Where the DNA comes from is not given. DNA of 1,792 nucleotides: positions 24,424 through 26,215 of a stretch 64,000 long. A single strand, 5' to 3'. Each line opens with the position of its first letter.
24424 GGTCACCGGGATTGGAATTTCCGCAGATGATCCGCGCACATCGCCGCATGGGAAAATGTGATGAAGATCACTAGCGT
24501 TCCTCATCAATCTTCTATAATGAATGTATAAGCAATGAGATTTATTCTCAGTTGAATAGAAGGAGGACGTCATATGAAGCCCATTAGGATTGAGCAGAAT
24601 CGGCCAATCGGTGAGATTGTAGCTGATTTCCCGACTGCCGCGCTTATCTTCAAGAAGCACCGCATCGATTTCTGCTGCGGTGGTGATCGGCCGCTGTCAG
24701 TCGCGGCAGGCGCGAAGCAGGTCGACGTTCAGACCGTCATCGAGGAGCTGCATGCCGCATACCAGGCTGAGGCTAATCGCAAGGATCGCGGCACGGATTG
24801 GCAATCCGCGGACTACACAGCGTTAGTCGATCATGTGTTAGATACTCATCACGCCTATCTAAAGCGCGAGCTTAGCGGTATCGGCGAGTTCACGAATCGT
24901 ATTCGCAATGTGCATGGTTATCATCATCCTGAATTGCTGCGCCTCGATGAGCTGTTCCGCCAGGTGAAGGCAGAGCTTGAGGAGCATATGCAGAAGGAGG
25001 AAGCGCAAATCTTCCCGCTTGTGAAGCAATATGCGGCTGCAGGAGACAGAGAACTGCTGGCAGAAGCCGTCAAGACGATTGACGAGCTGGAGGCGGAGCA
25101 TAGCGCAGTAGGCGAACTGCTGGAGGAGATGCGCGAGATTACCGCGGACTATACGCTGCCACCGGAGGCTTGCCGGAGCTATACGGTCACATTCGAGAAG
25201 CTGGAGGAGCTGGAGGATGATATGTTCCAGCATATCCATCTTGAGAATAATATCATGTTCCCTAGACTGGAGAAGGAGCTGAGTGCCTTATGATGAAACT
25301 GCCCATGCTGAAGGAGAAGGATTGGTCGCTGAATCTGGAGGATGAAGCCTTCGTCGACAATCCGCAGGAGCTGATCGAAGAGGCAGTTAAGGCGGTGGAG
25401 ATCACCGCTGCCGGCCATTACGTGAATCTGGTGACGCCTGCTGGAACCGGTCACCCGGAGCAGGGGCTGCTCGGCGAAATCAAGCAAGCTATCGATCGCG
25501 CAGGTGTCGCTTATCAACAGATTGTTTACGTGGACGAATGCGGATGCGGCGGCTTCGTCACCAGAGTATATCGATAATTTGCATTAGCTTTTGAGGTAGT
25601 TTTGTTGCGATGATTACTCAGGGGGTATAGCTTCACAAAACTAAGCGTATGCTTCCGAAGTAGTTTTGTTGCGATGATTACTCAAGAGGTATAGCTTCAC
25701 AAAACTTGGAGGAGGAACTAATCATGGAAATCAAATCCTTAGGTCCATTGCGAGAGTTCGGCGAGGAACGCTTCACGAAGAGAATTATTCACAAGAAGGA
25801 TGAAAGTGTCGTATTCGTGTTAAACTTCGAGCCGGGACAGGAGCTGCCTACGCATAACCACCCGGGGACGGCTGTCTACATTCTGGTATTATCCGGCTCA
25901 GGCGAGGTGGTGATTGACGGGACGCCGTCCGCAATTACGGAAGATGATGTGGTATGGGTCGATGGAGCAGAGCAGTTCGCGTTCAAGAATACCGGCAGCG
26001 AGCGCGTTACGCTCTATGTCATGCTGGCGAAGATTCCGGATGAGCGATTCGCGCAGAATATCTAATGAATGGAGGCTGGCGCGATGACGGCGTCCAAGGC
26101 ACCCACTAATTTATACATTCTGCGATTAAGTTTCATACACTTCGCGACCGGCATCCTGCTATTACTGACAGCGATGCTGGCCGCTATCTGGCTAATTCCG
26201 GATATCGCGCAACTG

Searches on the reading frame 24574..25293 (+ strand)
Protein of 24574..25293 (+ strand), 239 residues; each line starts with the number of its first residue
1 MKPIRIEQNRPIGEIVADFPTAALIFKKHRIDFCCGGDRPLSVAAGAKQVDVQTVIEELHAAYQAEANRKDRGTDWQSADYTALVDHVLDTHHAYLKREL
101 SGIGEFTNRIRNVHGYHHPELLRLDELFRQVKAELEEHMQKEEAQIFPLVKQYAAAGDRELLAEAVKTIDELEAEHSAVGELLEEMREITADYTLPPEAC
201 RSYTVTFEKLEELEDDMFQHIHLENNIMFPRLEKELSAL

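Call 4: search_protein_families(library=pfam, proteins=[window:24574-25293:+], max_evalue=0.1)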
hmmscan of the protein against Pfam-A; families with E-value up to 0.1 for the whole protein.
window:24574-25293:+ (239 aa): 4 families
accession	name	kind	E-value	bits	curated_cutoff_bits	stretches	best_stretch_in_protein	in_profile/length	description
PF04405.19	ScdA_N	-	5.5e-22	77.6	32.5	1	9-62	2-55/56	Domain of Unknown function (DUF542)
PF01814.28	Hemerythrin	-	7.5e-21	75.4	25.3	1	86-232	3-127/127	Hemerythrin HHE cation binding domain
PF15397.11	DUF4618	-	0.0011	18.9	34.9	1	103-188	122-207/258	Domain of unknown function (DUF4618)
PF02403.27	Seryl_tRNA_N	-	0.029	15.1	28.2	1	111-190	21-101/108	Seryl-tRNA synthetase N-terminal domain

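Call 5: search_protein_families(library=ncbifam, proteins=[window:24574-25293:+], max_evalue=0.1)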
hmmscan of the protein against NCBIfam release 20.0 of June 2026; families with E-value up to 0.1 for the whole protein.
window:24574-25293:+ (239 aa): 5 families
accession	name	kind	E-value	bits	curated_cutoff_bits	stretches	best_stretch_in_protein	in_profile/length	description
TIGR03652.1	FeS_repair_RIC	equivalog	4e-77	258.8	204.7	1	12-231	1-215/216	iron-sulfur cluster repair di-iron protein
NF008221.0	PRK10992.1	equivalog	1.2e-48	165.5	254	1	8-232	4-216/220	iron-sulfur cluster repair protein YtfE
NF009777.0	PRK13276.1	equivalog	1.2e-46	159.3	259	1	6-231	2-222/224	iron-sulfur cluster repair di-iron protein ScdA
NF041614.1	FeSrepair_DnrN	equivalog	2.7e-23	83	300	1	74-232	5-154/157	iron-sulfur cluster repair protein DnrN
NF053874.1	persist_PA2171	equivalog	0.00023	20.9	190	1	168-233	3-59/157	PA2171 family ribosome-binding persister protein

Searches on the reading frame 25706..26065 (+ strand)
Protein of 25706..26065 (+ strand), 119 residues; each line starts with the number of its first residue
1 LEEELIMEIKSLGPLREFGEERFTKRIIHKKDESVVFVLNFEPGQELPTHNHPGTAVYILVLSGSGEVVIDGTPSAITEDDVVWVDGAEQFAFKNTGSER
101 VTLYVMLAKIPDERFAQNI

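Call 4: search_protein_families(library=pfam, proteins=[window:25706-26065:+], max_evalue=0.1)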
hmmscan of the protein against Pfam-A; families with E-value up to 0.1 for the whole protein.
window:25706-26065:+ (119 aa): 7 families
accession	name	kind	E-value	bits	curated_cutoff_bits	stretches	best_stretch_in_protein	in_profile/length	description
PF07883.17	Cupin_2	-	2.9e-13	49.8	27.2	1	38-105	2-68/70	Cupin domain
PF12973.13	Cupin_7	-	5e-05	23.5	27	1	28-68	27-66/105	ChrR Cupin-like domain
PF07847.18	PCO_ADO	-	0.00027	20.9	27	1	21-66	31-76/201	PCO_ADO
PF02311.25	AraC_binding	-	0.0031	17.7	21.1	1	43-105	12-73/135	AraC-like ligand binding domain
PF01050.24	MannoseP_isomer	-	0.0038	17.8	23.6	1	27-99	21-93/116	Mannose-6-phosphate isomerase C-terminal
PF02041.22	Auxin_BP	-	0.01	15.9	21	1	27-73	37-82/167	Auxin binding protein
PF05726.19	Pirin_C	-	0.057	14.3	27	1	39-100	4-63/103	Pirin C-terminal cupin domain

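Call 5: search_protein_families(library=ncbifam, proteins=[window:25706-26065:+], max_evalue=0.1)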
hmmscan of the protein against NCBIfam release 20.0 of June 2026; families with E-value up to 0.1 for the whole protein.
window:25706-26065:+ (119 aa): 8 families
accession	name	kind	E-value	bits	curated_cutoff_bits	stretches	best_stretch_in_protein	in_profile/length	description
NF010028.0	PRK13503.1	equivalog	0.00036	20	288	1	34-112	15-90/278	HTH-type transcriptional activator RhaS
TIGR01479.1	GMP_PMI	equivalog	0.00052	18.9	372.95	1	32-101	373-442/467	mannose-1-phosphate guanylyltransferase/mannose-6-phosphate isomerase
NF051881.1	StressantisigmaChrR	equivalog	0.00066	19.3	300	1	11-65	97-151/209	cadmium/peroxide/UV radiation responsive anti-sigma factor ChrR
NF049940.1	MandnitrLy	equivalog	0.002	17.9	140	1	24-90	23-91/130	(R)-mandelonitrile lyase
TIGR02451.1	anti_sig_ChrR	subfamily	0.014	15.2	124.5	1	25-65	118-158/216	ChrR family anti-sigma-E factor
NF033420.0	T6SS_PAAR_dom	equivalog_domain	0.029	14.5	124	1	46-82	42-79/94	type VI secretion system PAAR protein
NF010026.0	PRK13501.1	equivalog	0.046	12.9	363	1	35-95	19-78/290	HTH-type transcriptional activator RhaR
NF008376.0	PRK11171.1-5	equivalog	0.066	12.4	338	1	40-104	76-139/278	(S)-ureidoglycine aminohydrolase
